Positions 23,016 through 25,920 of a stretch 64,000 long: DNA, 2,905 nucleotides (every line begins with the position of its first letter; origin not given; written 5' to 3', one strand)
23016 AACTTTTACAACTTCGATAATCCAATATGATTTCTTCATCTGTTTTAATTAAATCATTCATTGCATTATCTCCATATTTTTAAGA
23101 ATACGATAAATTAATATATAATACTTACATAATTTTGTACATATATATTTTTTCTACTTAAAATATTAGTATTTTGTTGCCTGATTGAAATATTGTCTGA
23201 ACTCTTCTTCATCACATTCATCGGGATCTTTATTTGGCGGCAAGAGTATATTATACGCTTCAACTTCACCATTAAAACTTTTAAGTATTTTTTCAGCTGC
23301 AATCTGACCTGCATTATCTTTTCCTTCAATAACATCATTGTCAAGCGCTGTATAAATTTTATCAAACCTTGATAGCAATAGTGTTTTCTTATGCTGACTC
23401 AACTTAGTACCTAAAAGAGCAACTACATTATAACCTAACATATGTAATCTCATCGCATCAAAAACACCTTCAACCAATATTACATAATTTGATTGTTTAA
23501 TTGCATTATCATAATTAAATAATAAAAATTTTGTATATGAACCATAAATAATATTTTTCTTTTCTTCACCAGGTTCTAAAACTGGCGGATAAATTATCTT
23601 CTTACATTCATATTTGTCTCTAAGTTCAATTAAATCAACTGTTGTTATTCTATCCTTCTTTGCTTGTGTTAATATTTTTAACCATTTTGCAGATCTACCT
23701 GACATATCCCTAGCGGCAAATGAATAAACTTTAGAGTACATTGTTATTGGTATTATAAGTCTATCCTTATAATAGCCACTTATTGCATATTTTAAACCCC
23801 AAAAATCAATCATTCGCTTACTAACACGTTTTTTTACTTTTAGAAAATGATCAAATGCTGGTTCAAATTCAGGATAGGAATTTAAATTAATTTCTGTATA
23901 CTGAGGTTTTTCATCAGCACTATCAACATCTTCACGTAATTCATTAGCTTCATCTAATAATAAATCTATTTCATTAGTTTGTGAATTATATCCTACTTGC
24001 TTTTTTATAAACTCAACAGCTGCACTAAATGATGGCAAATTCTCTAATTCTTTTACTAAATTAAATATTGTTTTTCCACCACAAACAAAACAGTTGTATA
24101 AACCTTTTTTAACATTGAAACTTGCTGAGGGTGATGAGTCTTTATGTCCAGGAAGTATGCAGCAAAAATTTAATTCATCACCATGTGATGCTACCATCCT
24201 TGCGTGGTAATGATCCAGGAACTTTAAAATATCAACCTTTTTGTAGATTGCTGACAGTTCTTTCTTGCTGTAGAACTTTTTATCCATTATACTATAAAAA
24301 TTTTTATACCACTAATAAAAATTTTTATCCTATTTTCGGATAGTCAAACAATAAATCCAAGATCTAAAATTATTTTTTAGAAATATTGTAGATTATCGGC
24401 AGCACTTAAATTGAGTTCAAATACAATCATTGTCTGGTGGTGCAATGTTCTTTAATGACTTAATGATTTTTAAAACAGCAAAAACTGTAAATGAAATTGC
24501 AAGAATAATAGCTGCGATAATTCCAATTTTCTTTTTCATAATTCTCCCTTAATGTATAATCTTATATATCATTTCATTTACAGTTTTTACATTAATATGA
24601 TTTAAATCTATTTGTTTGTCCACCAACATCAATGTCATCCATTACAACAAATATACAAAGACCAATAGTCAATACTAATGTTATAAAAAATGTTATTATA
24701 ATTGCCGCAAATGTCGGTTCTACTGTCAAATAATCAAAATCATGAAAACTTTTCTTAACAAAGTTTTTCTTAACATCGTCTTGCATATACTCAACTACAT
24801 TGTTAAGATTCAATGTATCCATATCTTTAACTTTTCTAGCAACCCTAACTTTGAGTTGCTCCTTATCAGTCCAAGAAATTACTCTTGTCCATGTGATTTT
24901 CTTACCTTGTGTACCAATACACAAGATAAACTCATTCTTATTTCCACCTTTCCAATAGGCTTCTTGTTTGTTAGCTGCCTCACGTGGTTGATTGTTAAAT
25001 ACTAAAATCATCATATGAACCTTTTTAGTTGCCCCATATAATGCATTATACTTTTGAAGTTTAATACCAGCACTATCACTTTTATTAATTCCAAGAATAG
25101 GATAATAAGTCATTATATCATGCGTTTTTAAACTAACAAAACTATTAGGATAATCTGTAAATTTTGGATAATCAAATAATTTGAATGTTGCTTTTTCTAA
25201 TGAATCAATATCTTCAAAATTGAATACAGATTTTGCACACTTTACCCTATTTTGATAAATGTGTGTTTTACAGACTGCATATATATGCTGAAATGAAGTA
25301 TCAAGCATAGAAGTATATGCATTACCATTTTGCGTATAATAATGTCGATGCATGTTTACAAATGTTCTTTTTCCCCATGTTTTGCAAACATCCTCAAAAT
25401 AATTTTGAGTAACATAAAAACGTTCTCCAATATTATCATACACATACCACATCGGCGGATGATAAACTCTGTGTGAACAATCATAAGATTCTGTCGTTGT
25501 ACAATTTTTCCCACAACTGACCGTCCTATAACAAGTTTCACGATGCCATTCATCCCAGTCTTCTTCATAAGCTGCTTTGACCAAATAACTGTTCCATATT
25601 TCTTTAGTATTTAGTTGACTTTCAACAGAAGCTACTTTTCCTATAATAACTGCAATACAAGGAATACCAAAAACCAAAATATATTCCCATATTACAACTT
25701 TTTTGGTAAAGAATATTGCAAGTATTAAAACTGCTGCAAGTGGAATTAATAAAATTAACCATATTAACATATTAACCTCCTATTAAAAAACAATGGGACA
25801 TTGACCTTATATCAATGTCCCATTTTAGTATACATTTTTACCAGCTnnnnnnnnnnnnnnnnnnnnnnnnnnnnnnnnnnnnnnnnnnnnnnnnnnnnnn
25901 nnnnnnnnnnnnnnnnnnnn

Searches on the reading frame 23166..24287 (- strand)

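Call 16: search_protein_families(library=phrogs, proteins=[window:23166-24287:-], max_evalue=0.001)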
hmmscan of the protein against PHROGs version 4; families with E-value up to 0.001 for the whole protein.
window:23166-24287:- (373 aa): 9 families
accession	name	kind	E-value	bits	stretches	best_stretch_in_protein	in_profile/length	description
phrog_47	-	DNA, RNA and nucleotide metabolism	5.9e-45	155.2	1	14-372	25-335/947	DNA primase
phrog_6444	-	DNA, RNA and nucleotide metabolism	2.4e-20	73.8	2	256-369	249-365/577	DNA primase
phrog_849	-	DNA, RNA and nucleotide metabolism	7e-12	46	1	256-365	228-334/435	DNA primase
phrog_239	-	DNA, RNA and nucleotide metabolism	3.2e-09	37.3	1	47-370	50-312/801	DNA primase/helicase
phrog_360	-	DNA, RNA and nucleotide metabolism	5.4e-09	37.2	1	18-96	6-85/133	DNA primase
phrog_11992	-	unknown function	4e-07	31.4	1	12-97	5-82/177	-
phrog_2304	-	DNA, RNA and nucleotide metabolism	1e-05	26.7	1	18-83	13-76/133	DNA primase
phrog_5311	-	DNA, RNA and nucleotide metabolism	6.5e-05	22.3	1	15-84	71-146/692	helicase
phrog_18097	-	DNA, RNA and nucleotide metabolism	0.00048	20.8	1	17-107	13-100/199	DNA primase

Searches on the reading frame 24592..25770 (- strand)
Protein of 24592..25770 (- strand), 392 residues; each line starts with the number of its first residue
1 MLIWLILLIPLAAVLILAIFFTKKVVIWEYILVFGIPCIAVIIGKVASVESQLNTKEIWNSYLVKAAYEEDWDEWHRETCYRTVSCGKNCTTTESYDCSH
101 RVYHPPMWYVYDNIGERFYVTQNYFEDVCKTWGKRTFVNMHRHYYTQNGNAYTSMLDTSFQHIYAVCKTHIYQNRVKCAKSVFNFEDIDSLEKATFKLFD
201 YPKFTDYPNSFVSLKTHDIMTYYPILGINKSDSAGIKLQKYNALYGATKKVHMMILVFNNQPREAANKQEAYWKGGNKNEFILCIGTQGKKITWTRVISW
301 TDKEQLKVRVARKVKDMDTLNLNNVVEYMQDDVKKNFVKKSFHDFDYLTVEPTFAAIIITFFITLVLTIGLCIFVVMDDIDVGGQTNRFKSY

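Call 16: search_protein_families(library=phrogs, proteins=[window:24592-25770:-], max_evalue=0.001)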
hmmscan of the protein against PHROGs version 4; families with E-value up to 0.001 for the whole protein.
window:24592-25770:- (392 aa): 2 families
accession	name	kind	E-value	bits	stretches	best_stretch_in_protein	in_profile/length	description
phrog_2087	-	unknown function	2.7e-46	159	1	1-379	1-356/360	-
phrog_23737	-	unknown function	7.7e-08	32.9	1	181-373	10-197/212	-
